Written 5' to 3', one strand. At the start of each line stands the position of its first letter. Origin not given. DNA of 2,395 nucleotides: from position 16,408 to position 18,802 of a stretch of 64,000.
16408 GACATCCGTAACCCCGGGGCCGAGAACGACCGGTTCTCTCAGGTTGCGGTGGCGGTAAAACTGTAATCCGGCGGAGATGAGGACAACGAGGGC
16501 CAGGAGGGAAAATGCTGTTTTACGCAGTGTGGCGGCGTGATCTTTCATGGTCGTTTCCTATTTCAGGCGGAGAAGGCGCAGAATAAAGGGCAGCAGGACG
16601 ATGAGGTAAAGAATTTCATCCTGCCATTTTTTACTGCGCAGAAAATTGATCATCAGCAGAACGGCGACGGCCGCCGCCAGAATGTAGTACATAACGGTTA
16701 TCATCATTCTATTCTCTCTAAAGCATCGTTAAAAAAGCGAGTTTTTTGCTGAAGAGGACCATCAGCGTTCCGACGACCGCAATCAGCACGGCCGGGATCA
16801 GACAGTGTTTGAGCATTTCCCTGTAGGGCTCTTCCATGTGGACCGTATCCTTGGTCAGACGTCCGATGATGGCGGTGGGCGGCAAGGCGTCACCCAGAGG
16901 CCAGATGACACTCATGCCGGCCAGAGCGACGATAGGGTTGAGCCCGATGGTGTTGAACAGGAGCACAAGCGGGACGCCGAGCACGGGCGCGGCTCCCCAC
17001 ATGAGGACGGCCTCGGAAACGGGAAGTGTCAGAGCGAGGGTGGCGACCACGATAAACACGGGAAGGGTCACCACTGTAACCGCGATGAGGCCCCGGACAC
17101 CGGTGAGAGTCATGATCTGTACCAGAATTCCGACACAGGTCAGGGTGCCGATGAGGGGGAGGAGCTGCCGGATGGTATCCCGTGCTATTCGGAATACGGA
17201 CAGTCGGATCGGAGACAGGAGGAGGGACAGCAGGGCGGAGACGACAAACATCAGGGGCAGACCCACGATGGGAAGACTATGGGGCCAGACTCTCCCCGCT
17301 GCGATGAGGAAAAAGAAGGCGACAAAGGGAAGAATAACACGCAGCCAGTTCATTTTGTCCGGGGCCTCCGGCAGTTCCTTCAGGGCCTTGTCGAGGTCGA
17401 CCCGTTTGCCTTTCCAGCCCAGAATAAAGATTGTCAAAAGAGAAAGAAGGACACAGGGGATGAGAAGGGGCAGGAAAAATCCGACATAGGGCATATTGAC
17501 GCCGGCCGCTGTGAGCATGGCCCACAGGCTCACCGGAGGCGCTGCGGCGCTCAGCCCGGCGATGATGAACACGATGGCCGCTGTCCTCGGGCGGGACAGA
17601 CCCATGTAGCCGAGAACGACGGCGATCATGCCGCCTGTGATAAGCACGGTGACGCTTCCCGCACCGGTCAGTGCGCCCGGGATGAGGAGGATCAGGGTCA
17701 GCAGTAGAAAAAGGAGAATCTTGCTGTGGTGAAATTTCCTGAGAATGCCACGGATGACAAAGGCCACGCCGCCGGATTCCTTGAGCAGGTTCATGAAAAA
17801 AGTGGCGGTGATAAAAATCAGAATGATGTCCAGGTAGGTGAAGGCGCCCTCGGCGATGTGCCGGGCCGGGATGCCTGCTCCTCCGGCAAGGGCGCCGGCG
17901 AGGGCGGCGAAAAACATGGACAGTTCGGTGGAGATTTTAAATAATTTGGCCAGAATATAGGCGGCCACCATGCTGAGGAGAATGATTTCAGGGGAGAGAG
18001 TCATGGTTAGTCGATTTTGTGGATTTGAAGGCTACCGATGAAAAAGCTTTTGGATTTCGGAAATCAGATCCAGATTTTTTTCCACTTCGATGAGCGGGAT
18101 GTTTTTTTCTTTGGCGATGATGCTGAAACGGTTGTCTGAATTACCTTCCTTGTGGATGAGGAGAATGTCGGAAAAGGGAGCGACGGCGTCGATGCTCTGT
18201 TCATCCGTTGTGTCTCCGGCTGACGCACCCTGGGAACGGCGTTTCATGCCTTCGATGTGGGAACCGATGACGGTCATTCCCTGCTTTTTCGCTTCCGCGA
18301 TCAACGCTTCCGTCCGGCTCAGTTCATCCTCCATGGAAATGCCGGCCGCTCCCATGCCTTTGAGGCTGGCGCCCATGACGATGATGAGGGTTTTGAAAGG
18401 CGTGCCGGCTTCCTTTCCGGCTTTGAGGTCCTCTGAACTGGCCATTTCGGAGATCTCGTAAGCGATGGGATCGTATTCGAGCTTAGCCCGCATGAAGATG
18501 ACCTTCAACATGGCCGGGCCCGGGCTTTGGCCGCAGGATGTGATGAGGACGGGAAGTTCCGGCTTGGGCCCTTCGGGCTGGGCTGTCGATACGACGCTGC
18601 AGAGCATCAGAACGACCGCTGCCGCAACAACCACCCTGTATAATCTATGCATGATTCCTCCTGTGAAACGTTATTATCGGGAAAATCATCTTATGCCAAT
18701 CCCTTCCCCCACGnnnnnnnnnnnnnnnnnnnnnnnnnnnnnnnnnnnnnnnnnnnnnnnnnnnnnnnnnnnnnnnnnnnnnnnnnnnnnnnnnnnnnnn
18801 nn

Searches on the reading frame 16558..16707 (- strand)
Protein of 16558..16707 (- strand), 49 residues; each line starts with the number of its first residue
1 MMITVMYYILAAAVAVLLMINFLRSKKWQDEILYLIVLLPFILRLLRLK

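Call 3: search_protein_families(library=pfam, proteins=[window:16558-16707:-])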
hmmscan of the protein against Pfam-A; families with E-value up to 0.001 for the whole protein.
window:16558-16707:- (49 aa): 0 families

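Call 4: search_protein_families(library=ncbifam, proteins=[window:16558-16707:-])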
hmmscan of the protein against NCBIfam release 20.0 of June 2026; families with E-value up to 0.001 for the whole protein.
window:16558-16707:- (49 aa): 0 families

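Call 10: search_protein_families(library=pfam, proteins=[window:16558-16707:-], max_evalue=1)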
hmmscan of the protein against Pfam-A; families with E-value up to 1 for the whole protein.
window:16558-16707:- (49 aa): 0 families

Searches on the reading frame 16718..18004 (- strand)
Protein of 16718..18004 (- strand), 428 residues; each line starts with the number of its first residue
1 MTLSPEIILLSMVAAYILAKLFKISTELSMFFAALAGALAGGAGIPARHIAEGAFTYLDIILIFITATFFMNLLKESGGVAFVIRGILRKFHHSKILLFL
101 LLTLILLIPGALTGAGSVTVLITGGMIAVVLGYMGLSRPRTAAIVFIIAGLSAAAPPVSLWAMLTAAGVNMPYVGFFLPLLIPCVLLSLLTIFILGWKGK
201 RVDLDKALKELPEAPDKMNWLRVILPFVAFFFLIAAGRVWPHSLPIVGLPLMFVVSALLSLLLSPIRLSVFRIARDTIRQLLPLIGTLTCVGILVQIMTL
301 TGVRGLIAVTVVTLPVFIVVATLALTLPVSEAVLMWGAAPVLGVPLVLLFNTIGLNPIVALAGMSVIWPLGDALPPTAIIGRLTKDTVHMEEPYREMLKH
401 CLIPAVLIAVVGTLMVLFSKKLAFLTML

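Call 3: search_protein_families(library=pfam, proteins=[window:16718-18004:-])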
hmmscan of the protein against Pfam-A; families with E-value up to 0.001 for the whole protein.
window:16718-18004:- (428 aa): 0 families

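Call 4: search_protein_families(library=ncbifam, proteins=[window:16718-18004:-])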
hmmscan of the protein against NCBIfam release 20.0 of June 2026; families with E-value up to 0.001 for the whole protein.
window:16718-18004:- (428 aa): 0 families

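Call 10: search_protein_families(library=pfam, proteins=[window:16718-18004:-], max_evalue=1)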
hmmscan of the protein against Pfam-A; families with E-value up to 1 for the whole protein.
window:16718-18004:- (428 aa): 1 family
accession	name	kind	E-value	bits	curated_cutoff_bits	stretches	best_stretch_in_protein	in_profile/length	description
PF06808.19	DctM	-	0.024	13.9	23.8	1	12-166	242-379/413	Tripartite ATP-independent periplasmic transporter, DctM component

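Call 68: search_protein_representatives(protein=window:16718-18004:-)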
Query: 428 residues. Proteins with E-value up to 0.001 (for the whole library): 414; up to 1e-10: 241; up to 1e-30: 97. The best 150 are listed.
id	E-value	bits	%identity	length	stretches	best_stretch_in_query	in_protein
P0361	4.2e-120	418.0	74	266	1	163-428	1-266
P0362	6.7e-119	414.1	50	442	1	6-426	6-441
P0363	6.3e-117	407.6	46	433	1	7-426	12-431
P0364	4.8e-114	398.1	49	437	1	4-426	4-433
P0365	4.1e-102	358.8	43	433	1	3-426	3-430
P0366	3.5e-93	329.4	55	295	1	7-295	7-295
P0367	4.1e-90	319.3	72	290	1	6-224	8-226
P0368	1.7e-86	307.3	50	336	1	87-418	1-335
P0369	9.6e-84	298.3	39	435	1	5-425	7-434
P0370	8.8e-82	291.8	42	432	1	2-425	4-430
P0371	1.8e-76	274.3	50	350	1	7-267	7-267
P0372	1.3e-74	268.2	57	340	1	7-239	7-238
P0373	2.3e-71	257.5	38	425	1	8-425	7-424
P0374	6.9e-71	255.9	38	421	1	10-423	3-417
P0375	1.4e-69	251.6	61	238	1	171-406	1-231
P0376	2.4e-65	237.7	34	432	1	4-426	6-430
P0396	1.3e-51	192.4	31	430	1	9-418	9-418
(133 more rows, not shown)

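Call 69: find_encoding_contigs(protein=P0376, flank=8000, max_places=2)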
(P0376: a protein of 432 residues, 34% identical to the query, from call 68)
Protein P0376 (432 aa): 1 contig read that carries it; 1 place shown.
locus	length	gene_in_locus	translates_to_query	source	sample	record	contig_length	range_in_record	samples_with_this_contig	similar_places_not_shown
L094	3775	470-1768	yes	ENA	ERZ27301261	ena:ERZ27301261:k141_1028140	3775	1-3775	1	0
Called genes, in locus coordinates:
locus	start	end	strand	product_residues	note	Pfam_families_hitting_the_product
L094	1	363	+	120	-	?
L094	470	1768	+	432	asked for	PF03553:Na_H_antiporter (weak), PF06808:DctM (weak)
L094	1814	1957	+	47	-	-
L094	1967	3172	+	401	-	PF24827:AstE_AspA_cat (weak)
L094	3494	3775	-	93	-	?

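Call 70: find_encoding_contigs(protein=P0396, flank=8000, max_places=2)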
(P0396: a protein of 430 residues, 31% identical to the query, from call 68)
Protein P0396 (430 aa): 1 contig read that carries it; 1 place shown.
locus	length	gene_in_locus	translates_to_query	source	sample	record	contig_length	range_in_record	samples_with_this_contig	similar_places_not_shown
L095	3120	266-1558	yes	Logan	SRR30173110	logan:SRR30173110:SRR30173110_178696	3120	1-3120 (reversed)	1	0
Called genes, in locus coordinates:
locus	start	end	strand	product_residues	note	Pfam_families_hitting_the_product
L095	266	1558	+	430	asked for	-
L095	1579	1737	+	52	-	-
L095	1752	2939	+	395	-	PF24827:AstE_AspA_cat (faint)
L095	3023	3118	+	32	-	?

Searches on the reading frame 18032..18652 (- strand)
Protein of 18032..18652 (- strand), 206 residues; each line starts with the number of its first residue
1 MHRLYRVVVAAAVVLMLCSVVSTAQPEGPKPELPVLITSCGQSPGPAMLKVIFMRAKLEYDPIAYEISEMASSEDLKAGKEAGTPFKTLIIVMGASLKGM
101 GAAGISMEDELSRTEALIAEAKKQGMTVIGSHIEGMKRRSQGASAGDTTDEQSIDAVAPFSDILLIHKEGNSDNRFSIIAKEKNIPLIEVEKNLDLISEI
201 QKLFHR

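Call 3: search_protein_families(library=pfam, proteins=[window:18032-18652:-])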
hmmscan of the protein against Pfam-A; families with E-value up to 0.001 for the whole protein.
window:18032-18652:- (206 aa): 1 family
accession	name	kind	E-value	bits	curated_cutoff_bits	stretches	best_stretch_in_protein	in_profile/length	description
PF19823.4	DUF6305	-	8e-45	152.6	25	1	33-204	2-154/154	Domain of unknown function (DUF6305)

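Call 4: search_protein_families(library=ncbifam, proteins=[window:18032-18652:-])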
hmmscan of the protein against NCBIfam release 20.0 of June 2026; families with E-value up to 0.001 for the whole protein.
window:18032-18652:- (206 aa): 0 families

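Call 40: find_homologous_proteins(query=window:18032-18652:-, max_evalue=0.00001)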
Query window:18032-18652:- (206 aa): 2666 proteins with E <= 0.00001 among 3116 candidates; the best 120 are listed.
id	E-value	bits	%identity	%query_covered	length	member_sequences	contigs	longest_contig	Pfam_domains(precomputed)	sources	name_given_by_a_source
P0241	5.9e-126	435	100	100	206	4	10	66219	PF19823.5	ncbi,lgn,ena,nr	ncbi:MAG: hypothetical protein KKD56_02200 [Acidobacteria bacterium]|nr:hypothetical protein [Acidob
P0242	3.2e-116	404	92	100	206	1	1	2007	PF19823.5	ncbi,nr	ncbi:MAG: DUF6305 family protein [Candidatus Aminicenantes bacterium]|nr:DUF6305 family protein [Can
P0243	1.9e-115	401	91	100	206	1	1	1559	PF19823.5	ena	-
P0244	7.8e-105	367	83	100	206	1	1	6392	PF19823.5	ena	-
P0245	7.6e-103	360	81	100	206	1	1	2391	PF19823.5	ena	-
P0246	7.3e-85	301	76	90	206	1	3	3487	PF19823.5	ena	-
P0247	3.7e-84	299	71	95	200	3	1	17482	PF19823.5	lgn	-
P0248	1.4e-83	297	73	91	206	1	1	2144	PF19823.5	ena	-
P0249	1.5e-83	297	77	86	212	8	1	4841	PF19823.5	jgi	-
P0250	3.4e-81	290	66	100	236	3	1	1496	PF19823.5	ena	-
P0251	6.4e-81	289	66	100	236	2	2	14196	PF19823.5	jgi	jgi:hypothetical protein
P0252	7.3e-81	288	68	94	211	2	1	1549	PF19823.5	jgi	-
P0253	7.7e-81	288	65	98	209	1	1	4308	PF19823.5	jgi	jgi:hypothetical protein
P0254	8.0e-81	288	66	100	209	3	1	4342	PF19823.5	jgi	-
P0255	9.5e-81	288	67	99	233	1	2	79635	PF19823.5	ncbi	-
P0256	1.7e-80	287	66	100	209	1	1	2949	PF19823.5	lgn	-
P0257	1.8e-80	287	66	100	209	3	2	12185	PF19823.5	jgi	jgi:hypothetical protein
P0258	2.2e-80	287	66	100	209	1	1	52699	PF19823.5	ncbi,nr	ncbi:MAG: hypothetical protein GTN73_01955 [Candidatus Aminicenantes bacterium]|nr:hypothetical prot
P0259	3.3e-80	286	66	100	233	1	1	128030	PF19823.5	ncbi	-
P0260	3.3e-80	286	67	100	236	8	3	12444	PF19823.5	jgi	-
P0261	3.6e-80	286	68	94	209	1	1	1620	PF19823.5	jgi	-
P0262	4.2e-80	286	65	100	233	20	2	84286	PF19823.5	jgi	-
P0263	9.2e-80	285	62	100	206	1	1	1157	PF19823.5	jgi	jgi:hypothetical protein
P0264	9.6e-80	285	65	100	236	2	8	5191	PF19823.5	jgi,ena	jgi:hypothetical protein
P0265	1.3e-79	284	66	99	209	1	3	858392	PF19823.5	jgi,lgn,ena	-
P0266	1.4e-79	284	65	100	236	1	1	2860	PF19823.5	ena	-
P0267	1.7e-79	284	64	100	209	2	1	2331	PF19823.5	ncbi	-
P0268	1.7e-79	284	65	100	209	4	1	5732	PF19823.5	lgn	-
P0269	2.2e-79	284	65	100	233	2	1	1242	PF19823.5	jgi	jgi:porphobilinogen deaminase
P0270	2.4e-79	283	65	100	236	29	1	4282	PF19823.5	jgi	jgi:hypothetical protein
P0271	2.7e-79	283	65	100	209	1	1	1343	PF19823.5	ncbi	-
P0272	2.9e-79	283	65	99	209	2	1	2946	PF19823.5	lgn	-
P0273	2.9e-79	283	64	99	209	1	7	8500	PF19823.5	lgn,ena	-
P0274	3.0e-79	283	64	99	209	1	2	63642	PF19823.5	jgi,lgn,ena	-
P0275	4.8e-79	282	64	100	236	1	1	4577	PF19823.5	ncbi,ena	-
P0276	5.7e-79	282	66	100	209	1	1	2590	PF19823.5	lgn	-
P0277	7.4e-79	282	67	89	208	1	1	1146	PF19823.5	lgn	-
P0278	1.0e-78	281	64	97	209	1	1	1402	PF19823.5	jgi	jgi:hypothetical protein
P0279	1.1e-78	281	63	99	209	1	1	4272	PF19823.5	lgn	-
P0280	1.2e-78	281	64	100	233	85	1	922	PF19823.5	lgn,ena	-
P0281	1.4e-78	281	65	98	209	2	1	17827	PF19823.5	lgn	-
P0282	1.8e-78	281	64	100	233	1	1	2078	PF19823.5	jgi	jgi:porphobilinogen deaminase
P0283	1.8e-78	281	65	100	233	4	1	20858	PF19823.5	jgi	-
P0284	1.9e-78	281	65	96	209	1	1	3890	PF19823.5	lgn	-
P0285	1.9e-78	281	63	97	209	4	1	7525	PF19823.5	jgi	jgi:hypothetical protein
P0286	2.3e-78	280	65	100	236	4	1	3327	PF19823.5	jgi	jgi:hypothetical protein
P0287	3.0e-78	280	64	95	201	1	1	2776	PF19823.5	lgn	-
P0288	3.3e-78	280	71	87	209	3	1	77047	PF19823.5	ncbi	-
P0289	3.7e-78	280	65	97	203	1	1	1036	PF19823.5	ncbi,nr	ncbi:MAG: hypothetical protein KAW19_12675, partial [Candidatus Aminicenantes bacterium]|nr:hypothet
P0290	5.2e-78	279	63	99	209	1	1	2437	PF19823.5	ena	-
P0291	5.5e-78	279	63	99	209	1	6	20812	PF19823.5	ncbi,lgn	-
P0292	5.7e-78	279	63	100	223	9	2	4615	PF19823.5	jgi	jgi:hypothetical protein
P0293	6.7e-78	279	64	100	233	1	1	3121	PF19823.5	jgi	-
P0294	6.8e-78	279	64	100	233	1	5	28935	PF19823.5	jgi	jgi:uncharacterized protein with PQ loop repeat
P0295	7.0e-78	279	67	96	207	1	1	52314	PF19823.5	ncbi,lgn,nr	ncbi:MAG: hypothetical protein JXB26_14180 [Candidatus Aminicenantes bacterium]|nr:hypothetical prot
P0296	7.7e-78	279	65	100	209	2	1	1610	PF19823.5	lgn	-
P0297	8.1e-78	278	65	100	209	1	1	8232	PF19823.5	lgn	-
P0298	8.3e-78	278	68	89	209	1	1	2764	PF19823.5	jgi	jgi:hypothetical protein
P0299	8.8e-78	278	63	99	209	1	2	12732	PF19823.5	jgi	-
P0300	1.1e-77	278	64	100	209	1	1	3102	PF19823.5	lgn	-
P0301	1.3e-77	278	63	100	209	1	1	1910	PF19823.5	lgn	-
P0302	1.3e-77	278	62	99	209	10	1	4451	PF19823.5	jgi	-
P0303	1.4e-77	278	63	100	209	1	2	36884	PF19823.5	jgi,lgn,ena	-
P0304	1.6e-77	278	62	100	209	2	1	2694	PF19823.5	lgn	-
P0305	1.8e-77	277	62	100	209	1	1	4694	PF19823.5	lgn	-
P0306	1.9e-77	277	65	95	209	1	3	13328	PF19823.5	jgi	-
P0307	2.2e-77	277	64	95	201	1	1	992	PF19823.5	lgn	-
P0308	2.4e-77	277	70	88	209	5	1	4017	PF19823.5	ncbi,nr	ncbi:MAG: DUF6305 family protein [Candidatus Aminicenantes bacterium]|nr:DUF6305 family protein [Can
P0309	2.6e-77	277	62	99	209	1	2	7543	PF19823.5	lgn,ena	-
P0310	2.7e-77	277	63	100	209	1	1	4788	PF19823.5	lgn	-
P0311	3.2e-77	277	67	89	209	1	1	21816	PF19823.5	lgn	-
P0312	3.7e-77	276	64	94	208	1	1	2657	PF19823.5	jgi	-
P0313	3.8e-77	276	64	100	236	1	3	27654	PF19823.5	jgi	jgi:uncharacterized protein with PQ loop repeat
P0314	4.6e-77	276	61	99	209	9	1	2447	PF19823.5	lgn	-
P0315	4.7e-77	276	67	89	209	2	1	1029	PF19823.5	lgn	-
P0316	5.0e-77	276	70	89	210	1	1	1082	PF19823.5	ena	-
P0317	7.9e-77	275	65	93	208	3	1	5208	PF19823.5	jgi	jgi:hypothetical protein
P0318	7.9e-77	275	61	100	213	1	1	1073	PF19823.5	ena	-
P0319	8.4e-77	275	70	90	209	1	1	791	PF19823.5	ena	-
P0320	9.1e-77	275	68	94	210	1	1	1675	PF19823.5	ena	-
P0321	9.2e-77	275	73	84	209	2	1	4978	PF19823.5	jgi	jgi:hypothetical protein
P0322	1.0e-76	275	62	99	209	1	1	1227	PF19823.5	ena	-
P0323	1.0e-76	275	62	99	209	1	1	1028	PF19823.5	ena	-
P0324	1.0e-76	275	69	87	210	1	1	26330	PF19823.5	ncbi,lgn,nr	ncbi:MAG: hypothetical protein JXB23_14420 [Candidatus Aminicenantes bacterium]|nr:hypothetical prot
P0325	1.1e-76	275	62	99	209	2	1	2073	PF19823.5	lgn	-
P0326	1.1e-76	275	69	87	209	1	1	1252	PF19823.5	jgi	-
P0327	1.1e-76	275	62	98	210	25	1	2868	PF19823.5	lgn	-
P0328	1.2e-76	275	64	100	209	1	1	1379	PF19823.5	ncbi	-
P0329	1.5e-76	274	63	99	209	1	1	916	PF19823.5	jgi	jgi:hypothetical protein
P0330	1.5e-76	274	65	99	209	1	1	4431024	PF19823.5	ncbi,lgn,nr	ncbi:MAG: hypothetical protein JSV96_01240 [Candidatus Aminicenantes bacterium]|nr:MAG: hypothetical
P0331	1.5e-76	274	62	100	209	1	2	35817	PF19823.5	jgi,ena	-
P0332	1.6e-76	274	63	100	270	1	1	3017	PF19823.5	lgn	-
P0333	1.6e-76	274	63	100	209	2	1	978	PF19823.5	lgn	-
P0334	1.6e-76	274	65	100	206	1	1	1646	PF19823.5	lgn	-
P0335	2.3e-76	274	71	89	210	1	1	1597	PF19823.5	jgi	jgi:hypothetical protein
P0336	2.6e-76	274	62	97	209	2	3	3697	PF19823.5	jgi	-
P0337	3.1e-76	273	62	100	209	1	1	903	PF19823.5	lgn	-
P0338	3.2e-76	273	63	96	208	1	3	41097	PF19823.5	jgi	jgi:hypothetical protein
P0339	3.3e-76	273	62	98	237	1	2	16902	PF19823.5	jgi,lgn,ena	-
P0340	3.3e-76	273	63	96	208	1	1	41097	PF19823.5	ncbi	ncbi:MAG: DUF6305 family protein [Candidatus Aminicenantes bacterium]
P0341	3.7e-76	273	70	88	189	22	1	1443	PF19823.5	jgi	-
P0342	3.7e-76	273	62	100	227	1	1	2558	PF19823.5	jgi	jgi:hypothetical protein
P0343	3.8e-76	273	69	93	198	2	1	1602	PF19823.5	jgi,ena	-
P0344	4.1e-76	273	65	96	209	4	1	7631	PF19823.5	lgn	-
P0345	4.5e-76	273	63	100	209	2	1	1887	PF19823.5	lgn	-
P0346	4.7e-76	273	63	99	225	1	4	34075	PF19823.5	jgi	jgi:hypothetical protein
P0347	4.8e-76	273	64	97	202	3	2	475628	PF19823.5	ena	-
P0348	5.0e-76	273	70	88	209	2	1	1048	PF19823.5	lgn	-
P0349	5.1e-76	273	63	100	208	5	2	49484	PF19823.5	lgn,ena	-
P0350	5.8e-76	272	63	89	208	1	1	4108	PF19823.5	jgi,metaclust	metaclust:\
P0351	5.9e-76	272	63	100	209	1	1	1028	PF19823.5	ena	-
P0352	8.3e-76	272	63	89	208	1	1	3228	PF19823.5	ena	-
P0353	9.0e-76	272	68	89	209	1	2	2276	PF19823.5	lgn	-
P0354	9.4e-76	272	61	99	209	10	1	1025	PF19823.5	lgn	-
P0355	9.8e-76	272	62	100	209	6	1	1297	PF19823.5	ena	-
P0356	1.0e-75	272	63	100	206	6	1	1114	PF19823.5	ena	-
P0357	1.0e-75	272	62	99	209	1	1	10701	PF19823.5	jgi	-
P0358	1.1e-75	271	69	90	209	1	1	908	PF19823.5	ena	-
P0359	1.2e-75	271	69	90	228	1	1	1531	PF19823.5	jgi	-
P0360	1.4e-75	271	69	89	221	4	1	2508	PF19823.5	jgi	-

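Call 47: predict_structure(alignment_id=A2)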
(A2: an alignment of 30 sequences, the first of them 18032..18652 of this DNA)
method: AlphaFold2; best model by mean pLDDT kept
length: 206 residues; sequences in the alignment: 30
mean_pLDDT: 85.6   pTM: 0.80
mean pLDDT of the five models: 85.6, 82.9, 60.3, 52.8, 46.5
residues with pLDDT >= 90: 107; 70-90: 66; 50-70: 28; < 50: 5
segments of 3 or more residues with pLDDT < 50: 21-25
pLDDT, mean of each block of 10 residues (from residue 1): 69 70 57 93 88 81 82 96 94 86 90 98 97 70 75 95 94 93 95 90 81
secondary structure, 60 per line:
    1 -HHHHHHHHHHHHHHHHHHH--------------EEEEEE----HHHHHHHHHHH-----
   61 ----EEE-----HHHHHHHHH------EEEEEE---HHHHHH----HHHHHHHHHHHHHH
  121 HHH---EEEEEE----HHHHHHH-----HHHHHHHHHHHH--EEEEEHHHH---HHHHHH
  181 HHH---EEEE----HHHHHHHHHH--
elements in order: H2-20 E35-40 H45-55 E65-67 H73-81 E88-93 H97-102 H107-123 E127-132 H137-143 H149-160 E163-167 H168-171 H175-183 E187-190 H195-204
